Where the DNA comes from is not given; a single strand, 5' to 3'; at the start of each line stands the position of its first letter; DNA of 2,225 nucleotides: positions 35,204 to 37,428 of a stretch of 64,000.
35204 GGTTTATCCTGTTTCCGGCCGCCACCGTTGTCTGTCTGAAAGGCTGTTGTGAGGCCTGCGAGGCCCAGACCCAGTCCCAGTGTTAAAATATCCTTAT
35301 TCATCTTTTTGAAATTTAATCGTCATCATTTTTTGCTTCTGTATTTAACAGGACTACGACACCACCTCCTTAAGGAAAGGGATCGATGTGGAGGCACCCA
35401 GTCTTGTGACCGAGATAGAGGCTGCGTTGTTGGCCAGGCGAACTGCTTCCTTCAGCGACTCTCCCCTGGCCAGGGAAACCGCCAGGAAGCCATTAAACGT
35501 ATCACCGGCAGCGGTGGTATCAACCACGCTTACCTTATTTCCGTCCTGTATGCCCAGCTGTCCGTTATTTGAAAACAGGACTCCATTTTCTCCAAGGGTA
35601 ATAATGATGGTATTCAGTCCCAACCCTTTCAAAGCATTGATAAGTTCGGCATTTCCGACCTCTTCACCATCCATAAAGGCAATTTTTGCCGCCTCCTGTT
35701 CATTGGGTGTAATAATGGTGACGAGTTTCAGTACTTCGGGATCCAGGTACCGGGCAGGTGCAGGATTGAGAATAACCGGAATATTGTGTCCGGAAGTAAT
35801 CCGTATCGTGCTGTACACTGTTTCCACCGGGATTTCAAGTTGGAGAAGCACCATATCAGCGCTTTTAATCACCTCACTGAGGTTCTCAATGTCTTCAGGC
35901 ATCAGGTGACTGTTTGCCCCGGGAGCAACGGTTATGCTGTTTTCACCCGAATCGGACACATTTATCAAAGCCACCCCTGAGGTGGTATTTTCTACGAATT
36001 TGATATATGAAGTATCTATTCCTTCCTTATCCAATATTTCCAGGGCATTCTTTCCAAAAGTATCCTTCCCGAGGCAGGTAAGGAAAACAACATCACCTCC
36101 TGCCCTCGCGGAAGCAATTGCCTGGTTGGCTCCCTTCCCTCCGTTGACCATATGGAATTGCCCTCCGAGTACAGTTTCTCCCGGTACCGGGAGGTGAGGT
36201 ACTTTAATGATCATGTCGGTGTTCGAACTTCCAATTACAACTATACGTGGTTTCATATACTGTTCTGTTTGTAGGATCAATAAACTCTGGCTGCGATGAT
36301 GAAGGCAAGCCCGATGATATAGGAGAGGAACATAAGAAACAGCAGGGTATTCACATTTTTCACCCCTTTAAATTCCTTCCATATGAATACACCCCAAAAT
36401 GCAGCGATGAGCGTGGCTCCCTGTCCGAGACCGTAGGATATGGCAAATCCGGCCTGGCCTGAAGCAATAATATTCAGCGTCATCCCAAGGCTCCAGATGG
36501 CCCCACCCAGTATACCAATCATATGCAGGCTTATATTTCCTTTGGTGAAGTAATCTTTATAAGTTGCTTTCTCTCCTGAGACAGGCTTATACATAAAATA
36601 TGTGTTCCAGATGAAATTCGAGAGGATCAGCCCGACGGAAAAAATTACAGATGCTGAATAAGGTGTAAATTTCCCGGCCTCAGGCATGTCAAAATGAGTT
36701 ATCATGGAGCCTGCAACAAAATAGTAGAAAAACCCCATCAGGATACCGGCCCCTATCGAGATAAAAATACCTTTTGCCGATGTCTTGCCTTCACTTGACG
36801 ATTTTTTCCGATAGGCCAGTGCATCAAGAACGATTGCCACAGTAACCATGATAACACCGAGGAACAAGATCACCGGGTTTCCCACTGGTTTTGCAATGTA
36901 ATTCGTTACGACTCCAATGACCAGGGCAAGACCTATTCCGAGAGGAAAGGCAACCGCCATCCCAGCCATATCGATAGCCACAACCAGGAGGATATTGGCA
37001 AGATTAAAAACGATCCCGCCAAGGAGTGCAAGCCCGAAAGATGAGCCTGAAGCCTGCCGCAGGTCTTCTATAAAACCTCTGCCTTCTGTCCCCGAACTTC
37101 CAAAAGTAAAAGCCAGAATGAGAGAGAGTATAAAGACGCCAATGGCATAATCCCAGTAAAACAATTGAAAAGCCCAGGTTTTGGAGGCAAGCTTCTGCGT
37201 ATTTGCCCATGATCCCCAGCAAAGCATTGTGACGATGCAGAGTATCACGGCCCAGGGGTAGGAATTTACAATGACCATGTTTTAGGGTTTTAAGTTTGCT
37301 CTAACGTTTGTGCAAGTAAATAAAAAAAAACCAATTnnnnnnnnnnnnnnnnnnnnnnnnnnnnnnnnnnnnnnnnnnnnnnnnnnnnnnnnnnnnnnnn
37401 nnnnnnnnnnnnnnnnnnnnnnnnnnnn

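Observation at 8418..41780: Large LacI-controlled PUL that may target a ribose/phosphate-containing (and sulfated) polymer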

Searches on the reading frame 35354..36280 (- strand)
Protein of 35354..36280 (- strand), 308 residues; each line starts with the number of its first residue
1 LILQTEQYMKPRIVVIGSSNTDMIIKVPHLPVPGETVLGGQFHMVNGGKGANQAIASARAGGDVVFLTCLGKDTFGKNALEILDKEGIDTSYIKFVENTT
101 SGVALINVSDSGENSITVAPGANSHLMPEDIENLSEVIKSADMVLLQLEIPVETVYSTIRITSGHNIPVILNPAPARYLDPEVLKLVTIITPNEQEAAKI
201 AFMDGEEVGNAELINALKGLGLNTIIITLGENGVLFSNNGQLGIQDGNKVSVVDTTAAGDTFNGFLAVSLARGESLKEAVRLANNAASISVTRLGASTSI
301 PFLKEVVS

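Call 4: search_protein_families(library=pfam, proteins=[window:35354-36280:-])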
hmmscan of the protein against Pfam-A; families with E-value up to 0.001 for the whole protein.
window:35354-36280:- (308 aa): 3 families
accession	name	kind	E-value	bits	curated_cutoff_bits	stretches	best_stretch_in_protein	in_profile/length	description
PF00294.29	PfkB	-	6.7e-70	236.2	25.8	1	12-301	3-300/302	pfkB family carbohydrate kinase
PF08543.17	Phos_pyr_kin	-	1.6e-09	37.9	27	1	171-285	104-226/246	Phosphomethylpyrimidine kinase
PF01256.23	Carb_kinase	-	0.00074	19.5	27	0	187-284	117-213/242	NAD(P)H-hydrate dehydratase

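Call 5: search_protein_families(library=ncbifam, proteins=[window:35354-36280:-], max_evalue=0.01)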
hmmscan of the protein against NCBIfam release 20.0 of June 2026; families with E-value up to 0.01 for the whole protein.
window:35354-36280:- (308 aa): 31 families (the best 25 are shown)
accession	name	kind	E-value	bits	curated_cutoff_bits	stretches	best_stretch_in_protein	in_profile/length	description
TIGR02152.1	D_ribokin_bact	equivalog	4.1e-104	348.1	299.65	1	13-307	1-297/298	ribokinase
NF008353.0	PRK11142.1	equivalog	9.5e-98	327.5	341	1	12-306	4-299/307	ribokinase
TIGR04382.1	myo_inos_iolC_N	equivalog_domain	1.3e-27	96.8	300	2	182-306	184-305/309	5-dehydro-2-deoxygluconokinase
NF053626.1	RibKinHalex1628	equivalog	2.6e-27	96.1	330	1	12-299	3-281/293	ATP-dependent ribose-1-phosphate kinase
TIGR02198.1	rfaE_dom_I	equivalog_domain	1.2e-25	90.4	345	1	41-298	41-304/315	D-glycero-beta-D-manno-heptose-7-phosphate kinase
NF006957.1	PRK09434.1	equivalog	3.5e-25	89.2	450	2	44-134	24-116/302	fructokinase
NF041134.1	R1P_kin_Thcocales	equivalog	1.9e-24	86.6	500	1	13-307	3-279/291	ADP-dependent ribose-1-phosphate kinase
NF040938.1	KDG_KDGal_kin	equivalog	7.4e-23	81.1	400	1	47-306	30-299/305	bifunctional 2-dehydro-3-deoxygluconokinase/2-dehydro-3-deoxygalactonokinase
TIGR03168.1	1-PFK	subfamily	1.7e-22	79.7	216.4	1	22-295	11-286/305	hexose kinase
TIGR03828.1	pfkB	equivalog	2.2e-21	76.2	292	1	21-295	10-286/305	1-phosphofructokinase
NF008454.0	PRK11316.1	equivalog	1.5e-19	70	521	1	46-299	49-303/475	bifunctional D-glycero-beta-D-manno-heptose-7-phosphate kinase/D-glycero-beta-D-manno-heptose 1-phosphate adenylyltransferase HldE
NF007355.0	PRK09850.1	equivalog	1.4e-17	63.7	540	1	11-291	5-287/313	pseudouridine kinase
NF052444.1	DhDoxglucKinKdgK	equivalog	2.9e-17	63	400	2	211-296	209-295/303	2-dehydro-3-deoxygluconokinase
NF049991.1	TagKinase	equivalog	3.2e-16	59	420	2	182-297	190-302/321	tagatose kinase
NF007321.0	PRK09813.1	equivalog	3.3e-15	56.3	247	2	213-292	177-256/261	fructoselysine 6-kinase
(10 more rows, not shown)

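Call 47: search_solved_structures(query=window:35354-36280:-, max_evalue=1e-30, show_alignments=3)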
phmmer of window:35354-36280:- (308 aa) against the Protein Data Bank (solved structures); distinct sequences matched with E-value up to 1e-30: 15.
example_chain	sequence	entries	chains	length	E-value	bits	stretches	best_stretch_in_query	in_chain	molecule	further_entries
4x8f_A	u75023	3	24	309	6.5e-69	235.5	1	12-306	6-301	Ribokinase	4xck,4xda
1gqt_A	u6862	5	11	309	1.1e-66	228.3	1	13-306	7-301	RIBOKINASE | PROTEIN (RIBOKINASE)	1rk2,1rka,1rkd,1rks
3ry7_A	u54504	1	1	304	2.2e-58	201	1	11-306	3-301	Ribokinase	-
6znx_A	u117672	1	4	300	6.5e-58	199.4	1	13-306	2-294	Ribokinase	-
8cqx_A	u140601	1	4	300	2.4e-57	197.6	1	13-306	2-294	Ribokinase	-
1vm7_A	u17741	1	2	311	1.3e-53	185.3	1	12-306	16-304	ribokinase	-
11bl_A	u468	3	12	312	1.4e-50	175.4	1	11-306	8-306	Ribokinase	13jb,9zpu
5zwy_A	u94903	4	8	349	2.5e-47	164.7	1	8-305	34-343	Ribokinase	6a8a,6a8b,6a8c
6ilr_A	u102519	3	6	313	1.4e-42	149.2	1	9-307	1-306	Ribokinase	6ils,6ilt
5byc_A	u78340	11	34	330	6.5e-42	147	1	12-305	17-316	Ribokinase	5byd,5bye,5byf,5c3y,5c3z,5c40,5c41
2fv7_A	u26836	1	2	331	8.2e-42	146.6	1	12-305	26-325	Ribokinase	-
6wjz_A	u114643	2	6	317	1.2e-41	146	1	13-305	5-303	Ribokinase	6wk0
6whj_A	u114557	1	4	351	1.6e-32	116.1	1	11-306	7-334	Ribokinase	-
9m8t_A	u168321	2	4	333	1e-31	113.5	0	13-201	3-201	Ribokinase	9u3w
3go6_A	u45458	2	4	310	5.4e-31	111.1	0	9-197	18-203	RIBOKINASE RBSK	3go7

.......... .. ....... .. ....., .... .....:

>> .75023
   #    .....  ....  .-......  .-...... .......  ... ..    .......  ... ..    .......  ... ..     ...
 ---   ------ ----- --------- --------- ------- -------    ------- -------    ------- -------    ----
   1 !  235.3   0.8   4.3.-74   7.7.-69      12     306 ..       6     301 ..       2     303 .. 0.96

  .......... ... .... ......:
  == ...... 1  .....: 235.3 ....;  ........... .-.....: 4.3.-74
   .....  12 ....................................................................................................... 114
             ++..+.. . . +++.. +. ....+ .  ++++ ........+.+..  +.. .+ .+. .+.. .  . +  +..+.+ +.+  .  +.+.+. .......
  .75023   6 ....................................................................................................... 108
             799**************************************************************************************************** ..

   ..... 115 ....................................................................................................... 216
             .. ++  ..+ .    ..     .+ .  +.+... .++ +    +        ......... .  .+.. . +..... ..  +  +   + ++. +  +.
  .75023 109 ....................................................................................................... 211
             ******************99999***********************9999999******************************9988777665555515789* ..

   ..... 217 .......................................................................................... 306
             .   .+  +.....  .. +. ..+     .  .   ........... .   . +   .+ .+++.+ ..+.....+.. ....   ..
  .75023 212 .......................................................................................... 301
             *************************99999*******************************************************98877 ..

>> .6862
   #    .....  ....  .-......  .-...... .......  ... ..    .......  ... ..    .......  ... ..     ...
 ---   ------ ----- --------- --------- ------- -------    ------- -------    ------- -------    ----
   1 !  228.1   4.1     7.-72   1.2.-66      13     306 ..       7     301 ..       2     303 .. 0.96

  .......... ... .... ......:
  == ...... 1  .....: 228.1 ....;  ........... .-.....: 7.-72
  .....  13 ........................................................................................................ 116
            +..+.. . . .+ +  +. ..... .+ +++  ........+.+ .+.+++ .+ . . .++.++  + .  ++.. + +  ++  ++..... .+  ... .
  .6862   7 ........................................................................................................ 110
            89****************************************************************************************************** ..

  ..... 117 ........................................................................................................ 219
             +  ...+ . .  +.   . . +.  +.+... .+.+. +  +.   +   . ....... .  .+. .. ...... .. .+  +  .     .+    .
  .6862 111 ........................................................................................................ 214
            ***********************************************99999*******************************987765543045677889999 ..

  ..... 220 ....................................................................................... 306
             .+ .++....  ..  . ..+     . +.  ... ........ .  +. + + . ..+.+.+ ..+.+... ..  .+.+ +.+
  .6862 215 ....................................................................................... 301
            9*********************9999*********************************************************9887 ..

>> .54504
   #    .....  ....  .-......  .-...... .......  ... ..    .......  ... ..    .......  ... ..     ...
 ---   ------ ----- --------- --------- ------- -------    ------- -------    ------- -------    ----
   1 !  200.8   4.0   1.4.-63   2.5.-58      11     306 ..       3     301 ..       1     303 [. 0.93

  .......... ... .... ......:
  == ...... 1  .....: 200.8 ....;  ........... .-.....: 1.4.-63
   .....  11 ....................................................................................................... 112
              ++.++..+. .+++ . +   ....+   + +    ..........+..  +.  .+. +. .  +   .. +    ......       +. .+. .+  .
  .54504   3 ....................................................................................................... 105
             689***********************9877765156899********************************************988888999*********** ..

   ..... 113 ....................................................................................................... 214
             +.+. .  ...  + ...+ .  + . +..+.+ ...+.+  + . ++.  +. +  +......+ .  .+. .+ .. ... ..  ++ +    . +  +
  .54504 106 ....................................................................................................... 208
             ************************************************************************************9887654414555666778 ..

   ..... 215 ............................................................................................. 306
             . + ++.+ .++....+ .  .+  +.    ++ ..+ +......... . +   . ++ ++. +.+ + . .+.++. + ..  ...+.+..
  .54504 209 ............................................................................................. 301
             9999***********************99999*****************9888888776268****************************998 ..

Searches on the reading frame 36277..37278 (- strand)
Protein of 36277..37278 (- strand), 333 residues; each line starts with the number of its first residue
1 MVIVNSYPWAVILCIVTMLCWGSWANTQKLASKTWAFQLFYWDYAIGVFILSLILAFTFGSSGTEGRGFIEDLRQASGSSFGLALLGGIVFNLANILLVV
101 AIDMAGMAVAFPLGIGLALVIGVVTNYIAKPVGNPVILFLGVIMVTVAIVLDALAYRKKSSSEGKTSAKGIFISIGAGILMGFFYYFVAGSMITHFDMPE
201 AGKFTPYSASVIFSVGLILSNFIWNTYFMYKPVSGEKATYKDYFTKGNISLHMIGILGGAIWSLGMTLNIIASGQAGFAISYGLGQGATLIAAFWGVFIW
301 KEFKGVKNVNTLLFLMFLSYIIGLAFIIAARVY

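Call 4: search_protein_families(library=pfam, proteins=[window:36277-37278:-])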
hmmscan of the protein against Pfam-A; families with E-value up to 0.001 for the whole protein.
window:36277-37278:- (333 aa): 3 families
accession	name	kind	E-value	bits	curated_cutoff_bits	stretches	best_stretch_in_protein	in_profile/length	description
PF07168.17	Ureide_permease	-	7.8e-20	71.4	27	2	41-158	2-123/359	Ureide permease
PF06800.18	Sugar_transport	-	2.3e-07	30.9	26.3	1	13-313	2-264/280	Sugar transport protein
PF07857.17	TMEM144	-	9.2e-07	28.6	26.2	1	170-327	177-328/332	Transmembrane family, TMEM144 of transporters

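Call 5: search_protein_families(library=ncbifam, proteins=[window:36277-37278:-], max_evalue=0.01)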
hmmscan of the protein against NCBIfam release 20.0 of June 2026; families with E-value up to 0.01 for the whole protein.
window:36277-37278:- (333 aa): 1 family
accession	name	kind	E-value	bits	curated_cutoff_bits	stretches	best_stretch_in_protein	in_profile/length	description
TIGR00776.1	RhaT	subfamily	1.3e-09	37.6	319.6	2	12-233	4-206/290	RhaT/GlcU family sugar-proton symporter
